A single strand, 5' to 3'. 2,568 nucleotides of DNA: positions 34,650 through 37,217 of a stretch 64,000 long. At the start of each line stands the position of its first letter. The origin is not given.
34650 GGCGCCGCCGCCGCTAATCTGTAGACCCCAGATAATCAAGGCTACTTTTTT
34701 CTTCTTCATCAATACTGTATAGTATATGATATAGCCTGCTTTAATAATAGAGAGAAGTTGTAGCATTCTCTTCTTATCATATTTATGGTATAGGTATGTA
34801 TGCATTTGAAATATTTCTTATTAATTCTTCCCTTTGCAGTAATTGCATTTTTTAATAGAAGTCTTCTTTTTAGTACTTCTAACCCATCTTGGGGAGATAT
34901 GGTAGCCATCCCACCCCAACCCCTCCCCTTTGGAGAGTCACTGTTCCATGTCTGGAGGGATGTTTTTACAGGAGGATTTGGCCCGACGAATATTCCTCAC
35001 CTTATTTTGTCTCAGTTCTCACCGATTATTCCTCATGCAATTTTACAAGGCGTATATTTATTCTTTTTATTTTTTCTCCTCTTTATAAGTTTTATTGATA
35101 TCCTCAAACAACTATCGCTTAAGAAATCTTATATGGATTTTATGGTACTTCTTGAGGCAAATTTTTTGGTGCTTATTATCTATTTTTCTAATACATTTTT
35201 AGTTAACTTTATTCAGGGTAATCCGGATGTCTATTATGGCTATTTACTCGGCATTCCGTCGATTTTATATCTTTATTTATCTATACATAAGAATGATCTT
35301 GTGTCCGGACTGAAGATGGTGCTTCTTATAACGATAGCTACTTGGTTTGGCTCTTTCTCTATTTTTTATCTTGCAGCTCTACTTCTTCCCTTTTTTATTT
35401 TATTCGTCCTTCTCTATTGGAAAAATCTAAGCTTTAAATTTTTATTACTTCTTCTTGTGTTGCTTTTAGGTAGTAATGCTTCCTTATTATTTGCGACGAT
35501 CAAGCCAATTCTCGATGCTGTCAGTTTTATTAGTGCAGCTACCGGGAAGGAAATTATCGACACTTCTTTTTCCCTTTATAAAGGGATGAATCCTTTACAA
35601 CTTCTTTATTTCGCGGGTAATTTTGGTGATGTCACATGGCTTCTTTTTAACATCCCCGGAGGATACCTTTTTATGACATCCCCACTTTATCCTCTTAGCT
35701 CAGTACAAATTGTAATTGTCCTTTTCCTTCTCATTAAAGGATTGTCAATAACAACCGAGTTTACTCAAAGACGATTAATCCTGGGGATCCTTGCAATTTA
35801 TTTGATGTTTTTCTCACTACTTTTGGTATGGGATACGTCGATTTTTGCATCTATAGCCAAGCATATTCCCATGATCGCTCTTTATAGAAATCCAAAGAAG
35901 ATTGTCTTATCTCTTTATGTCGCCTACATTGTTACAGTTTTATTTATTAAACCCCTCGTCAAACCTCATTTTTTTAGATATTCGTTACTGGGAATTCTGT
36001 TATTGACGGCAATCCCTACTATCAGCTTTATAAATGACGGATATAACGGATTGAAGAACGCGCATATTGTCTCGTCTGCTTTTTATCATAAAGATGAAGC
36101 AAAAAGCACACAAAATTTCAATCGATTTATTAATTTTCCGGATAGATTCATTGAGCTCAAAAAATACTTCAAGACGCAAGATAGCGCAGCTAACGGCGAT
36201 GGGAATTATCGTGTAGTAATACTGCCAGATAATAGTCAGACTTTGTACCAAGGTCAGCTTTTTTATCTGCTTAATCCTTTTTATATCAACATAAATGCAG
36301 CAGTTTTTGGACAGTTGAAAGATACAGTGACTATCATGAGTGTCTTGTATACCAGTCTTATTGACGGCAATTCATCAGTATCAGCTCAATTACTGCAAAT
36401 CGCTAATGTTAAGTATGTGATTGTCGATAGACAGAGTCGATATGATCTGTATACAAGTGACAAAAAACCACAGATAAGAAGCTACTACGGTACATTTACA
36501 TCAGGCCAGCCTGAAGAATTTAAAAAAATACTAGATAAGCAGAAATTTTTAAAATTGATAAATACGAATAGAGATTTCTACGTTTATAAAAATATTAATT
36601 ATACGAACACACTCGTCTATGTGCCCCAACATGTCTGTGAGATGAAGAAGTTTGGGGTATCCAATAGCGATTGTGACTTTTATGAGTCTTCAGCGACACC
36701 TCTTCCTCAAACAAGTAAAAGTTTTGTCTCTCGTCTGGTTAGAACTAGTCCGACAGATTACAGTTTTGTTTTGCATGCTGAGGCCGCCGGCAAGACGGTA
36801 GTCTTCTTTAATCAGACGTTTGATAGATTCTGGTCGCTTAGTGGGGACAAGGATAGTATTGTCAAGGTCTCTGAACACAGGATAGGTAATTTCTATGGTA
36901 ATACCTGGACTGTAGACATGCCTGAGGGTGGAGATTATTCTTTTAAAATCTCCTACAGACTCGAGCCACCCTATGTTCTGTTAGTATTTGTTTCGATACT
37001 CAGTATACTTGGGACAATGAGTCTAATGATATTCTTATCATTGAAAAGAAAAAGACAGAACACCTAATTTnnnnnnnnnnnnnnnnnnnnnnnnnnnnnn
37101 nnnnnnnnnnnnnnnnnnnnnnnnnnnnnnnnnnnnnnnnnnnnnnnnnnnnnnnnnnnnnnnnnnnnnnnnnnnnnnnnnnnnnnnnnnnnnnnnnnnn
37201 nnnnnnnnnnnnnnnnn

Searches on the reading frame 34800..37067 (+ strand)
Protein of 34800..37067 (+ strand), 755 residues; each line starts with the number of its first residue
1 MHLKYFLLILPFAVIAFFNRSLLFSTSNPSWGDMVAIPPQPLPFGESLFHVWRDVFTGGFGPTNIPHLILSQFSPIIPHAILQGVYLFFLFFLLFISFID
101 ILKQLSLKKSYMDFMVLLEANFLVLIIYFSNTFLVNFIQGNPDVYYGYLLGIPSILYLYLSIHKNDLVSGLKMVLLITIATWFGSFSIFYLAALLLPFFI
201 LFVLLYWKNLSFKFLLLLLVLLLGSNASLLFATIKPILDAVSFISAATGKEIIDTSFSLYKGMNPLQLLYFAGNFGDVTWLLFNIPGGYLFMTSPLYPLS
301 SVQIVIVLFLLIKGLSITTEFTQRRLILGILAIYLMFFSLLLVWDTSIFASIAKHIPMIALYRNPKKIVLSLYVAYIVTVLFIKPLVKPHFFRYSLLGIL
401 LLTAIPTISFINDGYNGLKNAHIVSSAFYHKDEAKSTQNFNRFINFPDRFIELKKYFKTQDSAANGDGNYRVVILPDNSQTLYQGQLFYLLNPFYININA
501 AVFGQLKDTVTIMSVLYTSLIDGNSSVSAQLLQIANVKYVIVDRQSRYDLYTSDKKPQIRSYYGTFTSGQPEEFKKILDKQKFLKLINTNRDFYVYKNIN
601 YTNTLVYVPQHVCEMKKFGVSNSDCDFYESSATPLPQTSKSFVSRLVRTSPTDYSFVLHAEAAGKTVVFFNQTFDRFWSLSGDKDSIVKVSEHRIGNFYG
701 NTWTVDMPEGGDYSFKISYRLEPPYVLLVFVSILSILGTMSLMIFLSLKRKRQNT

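Call 6: search_protein_families(library=pfam, proteins=[window:34800-37067:+], max_evalue=0.01)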
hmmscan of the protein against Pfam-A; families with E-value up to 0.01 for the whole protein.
window:34800-37067:+ (755 aa): 0 families

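Call 8: search_protein_families(library=ncbifam, proteins=[window:34800-37067:+], max_evalue=0.01)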
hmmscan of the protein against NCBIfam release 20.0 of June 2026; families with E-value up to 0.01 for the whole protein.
window:34800-37067:+ (755 aa): 0 families

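Call 74: search_protein_families(library=pfam, proteins=[window:34800-37067:+], max_evalue=1)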
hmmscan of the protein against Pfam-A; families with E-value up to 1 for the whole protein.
window:34800-37067:+ (755 aa): 0 families
